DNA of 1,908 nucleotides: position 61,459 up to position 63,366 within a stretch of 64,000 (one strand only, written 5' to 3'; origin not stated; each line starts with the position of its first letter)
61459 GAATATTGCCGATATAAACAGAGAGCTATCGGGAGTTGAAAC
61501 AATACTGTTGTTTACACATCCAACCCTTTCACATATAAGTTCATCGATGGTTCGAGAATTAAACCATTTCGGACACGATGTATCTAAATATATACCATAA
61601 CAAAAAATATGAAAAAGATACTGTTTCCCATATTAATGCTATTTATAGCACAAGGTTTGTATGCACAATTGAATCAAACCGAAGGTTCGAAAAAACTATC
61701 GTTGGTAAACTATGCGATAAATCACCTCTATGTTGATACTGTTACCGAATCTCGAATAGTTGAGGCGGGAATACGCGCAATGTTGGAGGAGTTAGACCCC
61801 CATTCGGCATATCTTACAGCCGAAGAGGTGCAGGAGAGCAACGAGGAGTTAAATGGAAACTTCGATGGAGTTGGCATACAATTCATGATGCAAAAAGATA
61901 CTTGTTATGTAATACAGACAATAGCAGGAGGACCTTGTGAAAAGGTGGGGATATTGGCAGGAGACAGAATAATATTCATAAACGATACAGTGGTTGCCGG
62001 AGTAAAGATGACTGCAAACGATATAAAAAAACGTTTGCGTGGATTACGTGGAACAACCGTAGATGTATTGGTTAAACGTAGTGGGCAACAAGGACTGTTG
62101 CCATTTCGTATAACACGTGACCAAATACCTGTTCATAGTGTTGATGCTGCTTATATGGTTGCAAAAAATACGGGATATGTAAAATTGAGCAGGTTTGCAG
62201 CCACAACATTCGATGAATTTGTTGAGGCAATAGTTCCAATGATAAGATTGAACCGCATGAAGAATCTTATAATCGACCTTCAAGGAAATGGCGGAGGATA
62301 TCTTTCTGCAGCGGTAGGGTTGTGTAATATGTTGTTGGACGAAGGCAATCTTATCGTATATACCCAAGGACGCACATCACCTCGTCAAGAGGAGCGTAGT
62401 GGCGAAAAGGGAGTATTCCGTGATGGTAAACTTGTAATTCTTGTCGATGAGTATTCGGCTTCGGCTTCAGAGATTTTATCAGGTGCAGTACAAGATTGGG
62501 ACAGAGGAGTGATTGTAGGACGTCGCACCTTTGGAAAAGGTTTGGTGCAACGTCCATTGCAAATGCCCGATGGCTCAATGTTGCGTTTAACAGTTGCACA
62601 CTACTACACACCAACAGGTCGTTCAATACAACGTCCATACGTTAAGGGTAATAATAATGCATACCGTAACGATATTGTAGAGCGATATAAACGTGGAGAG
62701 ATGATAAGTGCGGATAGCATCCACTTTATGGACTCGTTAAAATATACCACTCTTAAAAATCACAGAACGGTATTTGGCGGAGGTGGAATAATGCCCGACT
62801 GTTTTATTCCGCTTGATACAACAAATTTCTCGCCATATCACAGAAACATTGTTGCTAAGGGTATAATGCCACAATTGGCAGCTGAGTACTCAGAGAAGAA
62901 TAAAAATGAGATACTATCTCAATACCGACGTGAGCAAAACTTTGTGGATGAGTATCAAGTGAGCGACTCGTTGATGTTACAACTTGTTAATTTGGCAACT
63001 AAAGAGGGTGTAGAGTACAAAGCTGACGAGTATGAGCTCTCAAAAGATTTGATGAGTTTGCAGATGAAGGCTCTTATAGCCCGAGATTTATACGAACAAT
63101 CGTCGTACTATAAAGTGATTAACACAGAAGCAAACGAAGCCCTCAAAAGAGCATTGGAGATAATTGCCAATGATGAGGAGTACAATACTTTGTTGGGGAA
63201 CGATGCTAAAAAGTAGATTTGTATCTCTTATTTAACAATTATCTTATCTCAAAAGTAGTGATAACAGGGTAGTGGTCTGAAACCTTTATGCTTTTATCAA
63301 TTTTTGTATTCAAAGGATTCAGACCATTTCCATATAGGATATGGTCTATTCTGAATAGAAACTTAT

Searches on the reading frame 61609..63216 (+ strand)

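Call 72: search_protein_families(library=pfam, proteins=[window:61609-63216:+], max_evalue=0.0001)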
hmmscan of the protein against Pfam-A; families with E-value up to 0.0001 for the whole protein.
window:61609-63216:+ (535 aa): 4 families
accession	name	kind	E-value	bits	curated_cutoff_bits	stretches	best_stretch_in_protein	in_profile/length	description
PF03572.23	Peptidase_S41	-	3.9e-47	160.3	24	1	187-345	1-159/165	Peptidase family S41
PF13180.12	PDZ_2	-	2.2e-07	31.5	27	1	88-160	3-72/80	PDZ domain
PF00595.29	PDZ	-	1.4e-06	29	23.2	1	84-155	10-80/81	PDZ domain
PF17820.7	PDZ_6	-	1.3e-05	25.3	27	1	105-157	6-54/54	PDZ domain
